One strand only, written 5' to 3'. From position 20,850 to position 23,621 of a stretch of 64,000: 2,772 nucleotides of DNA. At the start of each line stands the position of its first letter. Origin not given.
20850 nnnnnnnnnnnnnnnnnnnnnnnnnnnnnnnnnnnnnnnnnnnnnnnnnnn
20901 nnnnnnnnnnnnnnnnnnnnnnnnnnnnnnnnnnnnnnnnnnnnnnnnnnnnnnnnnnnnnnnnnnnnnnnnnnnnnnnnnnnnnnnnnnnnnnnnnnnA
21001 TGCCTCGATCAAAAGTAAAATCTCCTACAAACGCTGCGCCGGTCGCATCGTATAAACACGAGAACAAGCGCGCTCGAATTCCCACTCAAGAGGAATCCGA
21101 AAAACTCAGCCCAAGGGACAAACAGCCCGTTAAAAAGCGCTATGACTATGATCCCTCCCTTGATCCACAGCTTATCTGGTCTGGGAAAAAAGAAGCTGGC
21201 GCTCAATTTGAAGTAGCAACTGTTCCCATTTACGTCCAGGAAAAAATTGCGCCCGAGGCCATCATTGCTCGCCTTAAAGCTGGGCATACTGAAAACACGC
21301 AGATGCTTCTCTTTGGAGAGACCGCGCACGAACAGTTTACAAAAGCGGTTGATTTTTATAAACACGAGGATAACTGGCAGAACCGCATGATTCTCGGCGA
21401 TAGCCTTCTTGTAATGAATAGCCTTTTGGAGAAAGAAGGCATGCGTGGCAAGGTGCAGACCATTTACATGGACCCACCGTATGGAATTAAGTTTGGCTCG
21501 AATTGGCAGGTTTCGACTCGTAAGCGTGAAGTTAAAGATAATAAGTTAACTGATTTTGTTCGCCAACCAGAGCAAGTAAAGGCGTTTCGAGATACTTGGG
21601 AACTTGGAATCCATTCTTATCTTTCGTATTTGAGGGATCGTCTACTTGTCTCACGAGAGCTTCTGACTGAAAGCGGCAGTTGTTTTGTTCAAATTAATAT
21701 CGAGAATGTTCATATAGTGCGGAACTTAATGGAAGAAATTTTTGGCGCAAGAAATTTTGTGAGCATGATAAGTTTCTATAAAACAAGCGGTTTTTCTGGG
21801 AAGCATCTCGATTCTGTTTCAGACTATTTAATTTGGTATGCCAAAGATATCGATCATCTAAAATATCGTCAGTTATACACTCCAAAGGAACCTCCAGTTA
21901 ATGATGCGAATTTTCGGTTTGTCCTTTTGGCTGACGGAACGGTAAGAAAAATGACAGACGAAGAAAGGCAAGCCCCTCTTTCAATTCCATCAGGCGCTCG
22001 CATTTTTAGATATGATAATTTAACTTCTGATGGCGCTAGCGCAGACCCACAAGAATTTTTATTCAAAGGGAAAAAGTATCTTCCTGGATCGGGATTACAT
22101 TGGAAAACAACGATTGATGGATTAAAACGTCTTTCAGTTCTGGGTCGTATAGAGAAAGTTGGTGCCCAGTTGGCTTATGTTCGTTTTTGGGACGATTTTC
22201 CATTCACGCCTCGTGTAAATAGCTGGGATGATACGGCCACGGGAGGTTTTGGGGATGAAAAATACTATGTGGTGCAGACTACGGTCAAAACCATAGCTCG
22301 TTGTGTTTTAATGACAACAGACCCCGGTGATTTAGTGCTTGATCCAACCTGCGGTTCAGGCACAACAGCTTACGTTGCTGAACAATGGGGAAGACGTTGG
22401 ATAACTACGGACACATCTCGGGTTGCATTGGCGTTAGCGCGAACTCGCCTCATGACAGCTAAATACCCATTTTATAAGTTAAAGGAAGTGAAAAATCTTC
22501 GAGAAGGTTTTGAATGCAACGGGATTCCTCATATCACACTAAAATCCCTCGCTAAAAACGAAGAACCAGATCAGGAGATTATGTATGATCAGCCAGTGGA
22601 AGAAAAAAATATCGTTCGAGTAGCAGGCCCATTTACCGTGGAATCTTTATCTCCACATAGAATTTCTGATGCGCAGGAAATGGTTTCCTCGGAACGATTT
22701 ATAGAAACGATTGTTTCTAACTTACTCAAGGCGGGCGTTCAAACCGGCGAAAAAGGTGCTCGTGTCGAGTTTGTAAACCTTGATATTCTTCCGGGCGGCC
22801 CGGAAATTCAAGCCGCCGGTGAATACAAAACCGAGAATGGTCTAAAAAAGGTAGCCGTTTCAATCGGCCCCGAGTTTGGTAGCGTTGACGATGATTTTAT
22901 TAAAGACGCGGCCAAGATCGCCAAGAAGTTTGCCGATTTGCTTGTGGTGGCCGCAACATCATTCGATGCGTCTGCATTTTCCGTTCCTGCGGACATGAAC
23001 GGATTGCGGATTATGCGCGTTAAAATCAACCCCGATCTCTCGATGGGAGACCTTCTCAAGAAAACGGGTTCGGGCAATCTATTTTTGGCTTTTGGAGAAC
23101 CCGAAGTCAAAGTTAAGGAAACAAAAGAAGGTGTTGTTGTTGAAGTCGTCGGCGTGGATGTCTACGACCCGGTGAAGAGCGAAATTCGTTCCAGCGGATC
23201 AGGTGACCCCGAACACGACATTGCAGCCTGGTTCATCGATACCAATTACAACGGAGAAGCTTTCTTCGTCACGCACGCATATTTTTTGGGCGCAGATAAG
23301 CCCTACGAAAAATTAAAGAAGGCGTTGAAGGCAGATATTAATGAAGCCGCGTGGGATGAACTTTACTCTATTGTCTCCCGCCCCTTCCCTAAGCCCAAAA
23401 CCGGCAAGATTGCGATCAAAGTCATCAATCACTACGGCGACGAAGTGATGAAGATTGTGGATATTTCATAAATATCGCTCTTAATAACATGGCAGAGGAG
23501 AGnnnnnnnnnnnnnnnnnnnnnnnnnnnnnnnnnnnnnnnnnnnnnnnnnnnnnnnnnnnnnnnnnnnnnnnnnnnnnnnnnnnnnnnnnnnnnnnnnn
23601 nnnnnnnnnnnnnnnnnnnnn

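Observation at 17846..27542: Single plus-strand defence operon (xis-like HTH, res, mod, SIR2, herA, KTSC, nuclease) carried as cargo between the conjugation module and the integrase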

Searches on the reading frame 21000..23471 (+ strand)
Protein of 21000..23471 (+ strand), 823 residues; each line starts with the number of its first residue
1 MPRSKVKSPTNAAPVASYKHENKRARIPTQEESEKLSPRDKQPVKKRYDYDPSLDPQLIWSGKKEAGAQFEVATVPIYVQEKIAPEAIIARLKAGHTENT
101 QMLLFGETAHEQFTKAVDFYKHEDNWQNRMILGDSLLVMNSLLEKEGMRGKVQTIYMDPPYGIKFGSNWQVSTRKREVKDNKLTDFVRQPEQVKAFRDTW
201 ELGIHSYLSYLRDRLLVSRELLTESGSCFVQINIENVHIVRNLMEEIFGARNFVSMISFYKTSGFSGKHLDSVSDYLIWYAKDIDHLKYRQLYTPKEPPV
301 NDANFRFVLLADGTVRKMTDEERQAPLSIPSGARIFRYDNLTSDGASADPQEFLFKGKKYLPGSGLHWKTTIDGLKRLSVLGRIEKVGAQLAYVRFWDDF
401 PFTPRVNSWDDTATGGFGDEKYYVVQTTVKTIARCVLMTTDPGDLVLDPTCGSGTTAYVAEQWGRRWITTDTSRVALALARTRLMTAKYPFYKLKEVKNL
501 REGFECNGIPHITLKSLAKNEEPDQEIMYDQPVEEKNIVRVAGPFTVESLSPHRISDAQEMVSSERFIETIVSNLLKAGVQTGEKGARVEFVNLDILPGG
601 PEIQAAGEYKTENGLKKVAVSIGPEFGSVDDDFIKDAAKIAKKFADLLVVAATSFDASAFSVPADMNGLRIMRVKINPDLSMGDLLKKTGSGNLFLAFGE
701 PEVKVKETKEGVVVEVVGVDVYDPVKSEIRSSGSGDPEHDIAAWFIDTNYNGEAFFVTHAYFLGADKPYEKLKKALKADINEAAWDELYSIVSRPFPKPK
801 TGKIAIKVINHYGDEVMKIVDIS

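Call 4: search_protein_families(library=pfam, proteins=[window:21000-23471:+], max_evalue=0.01)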
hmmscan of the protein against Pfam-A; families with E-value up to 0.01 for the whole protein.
window:21000-23471:+ (823 aa): 2 families
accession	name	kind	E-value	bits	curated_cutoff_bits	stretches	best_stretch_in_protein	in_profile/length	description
PF01555.25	N6_N4_Mtase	-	6.9e-28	98.5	26.7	1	152-478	1-217/221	DNA methylase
PF01170.24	UPF0020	-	0.00036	20.7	22.3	0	430-457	14-43/197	RMKL-like, methyltransferase domain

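Call 5: search_protein_families(library=padloc, proteins=[window:21000-23471:+], max_evalue=0.01)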
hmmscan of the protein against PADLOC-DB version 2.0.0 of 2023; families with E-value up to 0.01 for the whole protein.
window:21000-23471:+ (823 aa): 49 families (the best 25 are shown)
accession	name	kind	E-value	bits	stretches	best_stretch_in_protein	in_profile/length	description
PDLC03632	MTase_III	-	3.8e-215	715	2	50-498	75-543/983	Type III methyltransferase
PDLC03354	MTase_II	-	1e-37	128.2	1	117-491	49-389/425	Type II methyltransferase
PDLC03636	MTase_III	-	2.1e-34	117.2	3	206-292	94-183/575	Type III methyltransferase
PDLC03644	MTase_III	-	1.1e-28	98.3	1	116-484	27-393/542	Type III methyltransferase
PDLC03633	MTase_III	-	8.5e-28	95.4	2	121-282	71-228/616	Type III methyltransferase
PDLC03339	MTase_II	-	2.5e-26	90.4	2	128-295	4-148/399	Type II methyltransferase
PDLC03635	MTase_III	-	3.6e-26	90.1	2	125-293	216-359/708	Type III methyltransferase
PDLC03300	MTase_II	-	1.2e-23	81.6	2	150-290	29-170/302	Type II methyltransferase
PDLC03634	MTase_III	-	8.4e-23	79.1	1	123-290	90-257/621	Type III methyltransferase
PDLC03638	MTase_III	-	1.4e-22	77.9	1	118-472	371-665/816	Type III methyltransferase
PDLC03371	MTase_II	-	4.1e-22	77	2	421-487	189-255/260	Type II methyltransferase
PDLC03641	MTase_III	-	4.9e-19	66.3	1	122-458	99-426/657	Type III methyltransferase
PDLC03637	MTase_III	-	8e-18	62.3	1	125-293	119-274/513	Type III methyltransferase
PDLC03738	oMTase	-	2.6e-16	57.3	2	423-547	204-324/376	orphan methyltransferase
PDLC03216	MTase_II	-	5.7e-16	56.4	2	421-556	192-325/364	Type II methyltransferase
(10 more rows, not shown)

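Call 7: search_protein_families(library=ncbifam, proteins=[window:21000-23471:+], max_evalue=0.01)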
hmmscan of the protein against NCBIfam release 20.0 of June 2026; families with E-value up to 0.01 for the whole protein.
window:21000-23471:+ (823 aa): 3 families
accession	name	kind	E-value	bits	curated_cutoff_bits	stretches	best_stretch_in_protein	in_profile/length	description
NF050803.1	DnaMtaseCcrMCaul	equivalog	3.5e-15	55.8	830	2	420-488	183-251/350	adenine-specific DNA-methyltransferase CcrM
NF008572.0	PRK11524.1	equivalog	3.5e-09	36.2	292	1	427-499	199-272/294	adenine-specific DNA-methyltransferase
NF010253.0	PRK13699.1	subfamily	1.9e-05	24.4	244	1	417-471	138-192/226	DNA methyltransferase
